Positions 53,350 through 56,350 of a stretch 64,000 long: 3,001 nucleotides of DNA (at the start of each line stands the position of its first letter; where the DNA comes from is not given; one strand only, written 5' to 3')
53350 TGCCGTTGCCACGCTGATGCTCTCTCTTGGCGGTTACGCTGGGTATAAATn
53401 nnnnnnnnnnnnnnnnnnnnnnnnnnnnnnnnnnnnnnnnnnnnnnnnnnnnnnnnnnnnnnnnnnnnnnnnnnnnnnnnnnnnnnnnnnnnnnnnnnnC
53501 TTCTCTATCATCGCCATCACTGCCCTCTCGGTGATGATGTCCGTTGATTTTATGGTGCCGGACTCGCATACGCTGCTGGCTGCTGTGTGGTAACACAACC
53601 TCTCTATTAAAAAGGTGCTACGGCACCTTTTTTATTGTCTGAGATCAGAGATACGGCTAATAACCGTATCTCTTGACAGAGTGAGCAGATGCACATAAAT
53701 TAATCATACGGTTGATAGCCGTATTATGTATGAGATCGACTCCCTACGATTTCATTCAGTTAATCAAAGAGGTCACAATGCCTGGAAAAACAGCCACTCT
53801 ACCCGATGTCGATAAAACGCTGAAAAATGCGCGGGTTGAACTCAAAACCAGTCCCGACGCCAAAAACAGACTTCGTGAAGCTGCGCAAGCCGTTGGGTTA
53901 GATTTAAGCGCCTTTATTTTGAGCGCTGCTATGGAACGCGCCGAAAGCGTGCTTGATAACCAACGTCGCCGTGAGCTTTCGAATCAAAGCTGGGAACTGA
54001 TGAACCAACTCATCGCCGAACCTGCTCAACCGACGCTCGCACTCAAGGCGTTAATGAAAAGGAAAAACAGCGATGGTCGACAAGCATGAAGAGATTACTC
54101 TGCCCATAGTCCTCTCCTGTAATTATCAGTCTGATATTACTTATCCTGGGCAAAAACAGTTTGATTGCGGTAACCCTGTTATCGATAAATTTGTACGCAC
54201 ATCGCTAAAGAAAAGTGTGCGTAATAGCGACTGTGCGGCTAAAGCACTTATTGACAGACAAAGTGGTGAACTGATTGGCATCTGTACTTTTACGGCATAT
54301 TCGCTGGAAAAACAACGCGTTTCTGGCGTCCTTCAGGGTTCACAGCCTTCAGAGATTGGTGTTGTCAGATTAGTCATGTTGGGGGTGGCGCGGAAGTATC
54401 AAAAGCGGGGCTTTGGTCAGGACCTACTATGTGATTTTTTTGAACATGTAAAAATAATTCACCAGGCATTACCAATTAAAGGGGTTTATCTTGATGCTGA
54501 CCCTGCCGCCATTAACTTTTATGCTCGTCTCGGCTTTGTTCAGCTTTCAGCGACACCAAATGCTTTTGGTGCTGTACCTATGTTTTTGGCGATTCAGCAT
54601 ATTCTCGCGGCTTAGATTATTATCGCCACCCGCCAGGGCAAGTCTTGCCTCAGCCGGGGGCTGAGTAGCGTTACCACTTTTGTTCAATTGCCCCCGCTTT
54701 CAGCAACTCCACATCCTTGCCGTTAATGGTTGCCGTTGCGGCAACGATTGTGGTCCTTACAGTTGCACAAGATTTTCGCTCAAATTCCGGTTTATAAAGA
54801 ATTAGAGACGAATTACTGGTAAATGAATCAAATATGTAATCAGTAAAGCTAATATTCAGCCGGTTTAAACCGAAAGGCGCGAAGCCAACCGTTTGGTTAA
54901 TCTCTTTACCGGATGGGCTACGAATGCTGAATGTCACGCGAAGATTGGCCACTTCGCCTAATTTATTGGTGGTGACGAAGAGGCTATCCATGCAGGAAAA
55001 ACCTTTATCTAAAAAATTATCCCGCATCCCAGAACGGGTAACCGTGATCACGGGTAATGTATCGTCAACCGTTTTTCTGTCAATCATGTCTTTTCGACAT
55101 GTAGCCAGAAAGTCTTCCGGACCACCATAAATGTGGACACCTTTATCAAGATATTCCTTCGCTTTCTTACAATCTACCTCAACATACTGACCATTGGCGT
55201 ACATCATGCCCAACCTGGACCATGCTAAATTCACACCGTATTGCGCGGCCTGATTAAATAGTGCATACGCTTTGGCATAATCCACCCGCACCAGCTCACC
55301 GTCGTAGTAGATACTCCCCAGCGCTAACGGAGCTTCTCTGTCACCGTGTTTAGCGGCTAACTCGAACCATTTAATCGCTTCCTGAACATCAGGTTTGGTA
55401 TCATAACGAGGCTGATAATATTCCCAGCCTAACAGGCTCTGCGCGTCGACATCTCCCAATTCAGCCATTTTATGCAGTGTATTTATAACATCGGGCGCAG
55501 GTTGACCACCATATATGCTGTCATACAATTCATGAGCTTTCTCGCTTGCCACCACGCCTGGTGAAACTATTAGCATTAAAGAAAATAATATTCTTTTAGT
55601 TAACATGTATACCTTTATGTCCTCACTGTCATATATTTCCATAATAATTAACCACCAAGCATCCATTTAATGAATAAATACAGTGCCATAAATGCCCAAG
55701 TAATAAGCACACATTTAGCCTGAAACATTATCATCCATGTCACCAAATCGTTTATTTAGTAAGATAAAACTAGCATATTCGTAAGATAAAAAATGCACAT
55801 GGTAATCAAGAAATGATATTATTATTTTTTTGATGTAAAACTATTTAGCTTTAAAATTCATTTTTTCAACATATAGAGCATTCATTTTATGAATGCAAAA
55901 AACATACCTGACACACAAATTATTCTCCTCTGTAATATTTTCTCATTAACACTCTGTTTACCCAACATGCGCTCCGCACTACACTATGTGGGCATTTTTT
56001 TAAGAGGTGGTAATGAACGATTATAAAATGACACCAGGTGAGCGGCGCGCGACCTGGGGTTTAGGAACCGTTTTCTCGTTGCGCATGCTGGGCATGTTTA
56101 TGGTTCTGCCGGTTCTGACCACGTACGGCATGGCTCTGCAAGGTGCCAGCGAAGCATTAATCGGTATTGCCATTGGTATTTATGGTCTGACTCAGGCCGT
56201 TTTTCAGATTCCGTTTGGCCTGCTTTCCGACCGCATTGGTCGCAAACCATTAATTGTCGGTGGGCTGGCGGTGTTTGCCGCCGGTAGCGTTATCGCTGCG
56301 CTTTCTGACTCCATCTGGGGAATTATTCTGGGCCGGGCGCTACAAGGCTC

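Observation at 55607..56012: Very AT-rich 400-bp region with repeats upstream of yajR and the Sel1 gene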

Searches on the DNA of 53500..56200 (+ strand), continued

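Call 77: search_dna_similar(query=window:53634-56012:+, collection=plasmids, mode=near, max_rows=8)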
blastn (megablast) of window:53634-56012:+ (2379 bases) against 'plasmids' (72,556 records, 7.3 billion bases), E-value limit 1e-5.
Records with a match: 3; places in all: 3; records where one place covers at least 80% of the query: 3.
Best place of each record, by identity: 95-99% 3.
By first word of the organism name: Escherichia 3.
By predicted mobility (MOB-suite, as given by PLSDB): non-mobilizable 3.
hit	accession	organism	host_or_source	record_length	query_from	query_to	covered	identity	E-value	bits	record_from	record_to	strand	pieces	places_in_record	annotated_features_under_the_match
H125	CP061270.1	Escherichia coli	Sheep,cell culture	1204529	1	2379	100%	97.5%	0e+0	4067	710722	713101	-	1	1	sel1 repeat family protein | GNAT family N-acetyltransferase | DUF1778 domain-containing protein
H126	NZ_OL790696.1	Escherichia coli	-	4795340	1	2379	100%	97.4%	0e+0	4056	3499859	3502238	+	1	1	none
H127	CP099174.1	Escherichia coli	culture,Pooled soil sample collected ...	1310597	1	2379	100%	97.3%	0e+0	4039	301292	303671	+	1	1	sel1 repeat family protein | GNAT family N-acetyltransferase | DUF1778 domain-containing protein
